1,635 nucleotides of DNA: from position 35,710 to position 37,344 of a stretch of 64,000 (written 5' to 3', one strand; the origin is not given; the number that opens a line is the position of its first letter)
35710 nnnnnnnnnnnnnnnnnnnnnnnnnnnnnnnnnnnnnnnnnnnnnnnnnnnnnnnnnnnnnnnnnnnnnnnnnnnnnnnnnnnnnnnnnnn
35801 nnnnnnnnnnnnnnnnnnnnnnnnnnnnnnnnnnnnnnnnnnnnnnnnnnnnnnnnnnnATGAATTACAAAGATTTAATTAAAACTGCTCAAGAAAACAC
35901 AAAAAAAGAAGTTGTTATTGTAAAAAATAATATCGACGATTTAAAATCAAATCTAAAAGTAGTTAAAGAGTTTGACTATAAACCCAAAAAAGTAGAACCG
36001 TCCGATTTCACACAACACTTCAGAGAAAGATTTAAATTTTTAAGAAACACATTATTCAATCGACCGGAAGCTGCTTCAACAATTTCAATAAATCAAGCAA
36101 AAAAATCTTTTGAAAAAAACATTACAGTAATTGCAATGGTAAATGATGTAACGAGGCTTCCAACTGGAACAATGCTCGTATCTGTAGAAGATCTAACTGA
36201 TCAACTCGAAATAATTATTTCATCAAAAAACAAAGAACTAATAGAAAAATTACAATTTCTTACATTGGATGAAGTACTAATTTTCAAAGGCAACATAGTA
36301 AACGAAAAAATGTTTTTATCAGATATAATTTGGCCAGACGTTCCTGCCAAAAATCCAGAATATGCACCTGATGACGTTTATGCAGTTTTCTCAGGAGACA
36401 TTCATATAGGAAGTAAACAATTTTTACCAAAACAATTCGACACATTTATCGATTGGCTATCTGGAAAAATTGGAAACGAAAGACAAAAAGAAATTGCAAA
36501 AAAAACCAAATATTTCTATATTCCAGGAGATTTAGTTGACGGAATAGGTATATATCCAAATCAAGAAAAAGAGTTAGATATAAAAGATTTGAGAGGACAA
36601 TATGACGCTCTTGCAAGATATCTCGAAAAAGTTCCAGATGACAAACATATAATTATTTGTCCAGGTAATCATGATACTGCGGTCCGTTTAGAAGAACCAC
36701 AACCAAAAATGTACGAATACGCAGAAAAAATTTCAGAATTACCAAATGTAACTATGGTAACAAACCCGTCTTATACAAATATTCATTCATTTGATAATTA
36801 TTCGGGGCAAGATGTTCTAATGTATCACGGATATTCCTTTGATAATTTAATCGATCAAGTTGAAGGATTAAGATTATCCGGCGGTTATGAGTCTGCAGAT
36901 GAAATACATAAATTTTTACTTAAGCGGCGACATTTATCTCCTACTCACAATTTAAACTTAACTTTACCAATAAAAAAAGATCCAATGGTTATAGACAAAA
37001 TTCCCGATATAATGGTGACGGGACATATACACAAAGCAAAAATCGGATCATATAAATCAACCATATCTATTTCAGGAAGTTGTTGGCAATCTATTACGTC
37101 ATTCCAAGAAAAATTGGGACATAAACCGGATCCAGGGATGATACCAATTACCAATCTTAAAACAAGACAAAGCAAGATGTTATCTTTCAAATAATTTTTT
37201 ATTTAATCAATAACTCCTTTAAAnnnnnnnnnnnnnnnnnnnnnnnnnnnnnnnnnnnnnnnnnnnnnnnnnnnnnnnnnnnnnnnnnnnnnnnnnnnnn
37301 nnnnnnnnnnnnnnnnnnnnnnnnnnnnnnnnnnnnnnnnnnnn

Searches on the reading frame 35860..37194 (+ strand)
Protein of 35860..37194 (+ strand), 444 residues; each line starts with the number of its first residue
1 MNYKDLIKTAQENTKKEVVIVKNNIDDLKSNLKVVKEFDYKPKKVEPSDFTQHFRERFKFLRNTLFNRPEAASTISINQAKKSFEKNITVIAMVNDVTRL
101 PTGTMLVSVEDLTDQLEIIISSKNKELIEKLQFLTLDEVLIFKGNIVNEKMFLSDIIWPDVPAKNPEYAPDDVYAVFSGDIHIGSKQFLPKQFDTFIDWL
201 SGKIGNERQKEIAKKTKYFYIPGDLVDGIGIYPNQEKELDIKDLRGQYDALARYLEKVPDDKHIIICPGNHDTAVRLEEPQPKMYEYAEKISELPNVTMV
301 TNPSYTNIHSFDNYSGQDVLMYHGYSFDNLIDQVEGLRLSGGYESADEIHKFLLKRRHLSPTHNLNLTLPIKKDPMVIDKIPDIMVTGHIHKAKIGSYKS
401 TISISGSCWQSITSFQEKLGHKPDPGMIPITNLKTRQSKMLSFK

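Call 26: search_protein_families(library=pfam, proteins=[window:35860-37194:+], max_evalue=0.001)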
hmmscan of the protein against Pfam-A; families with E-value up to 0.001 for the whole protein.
window:35860-37194:+ (444 aa): 2 families
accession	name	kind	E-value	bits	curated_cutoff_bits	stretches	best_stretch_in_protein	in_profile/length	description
PF00149.33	Metallophos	-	1.5e-10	42.3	21.5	1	177-392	5-190/191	Calcineurin-like phosphoesterase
PF04042.21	DNA_pol_E_B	-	5.1e-09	36.3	29.1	1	250-389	68-203/210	DNA polymerase alpha/epsilon subunit B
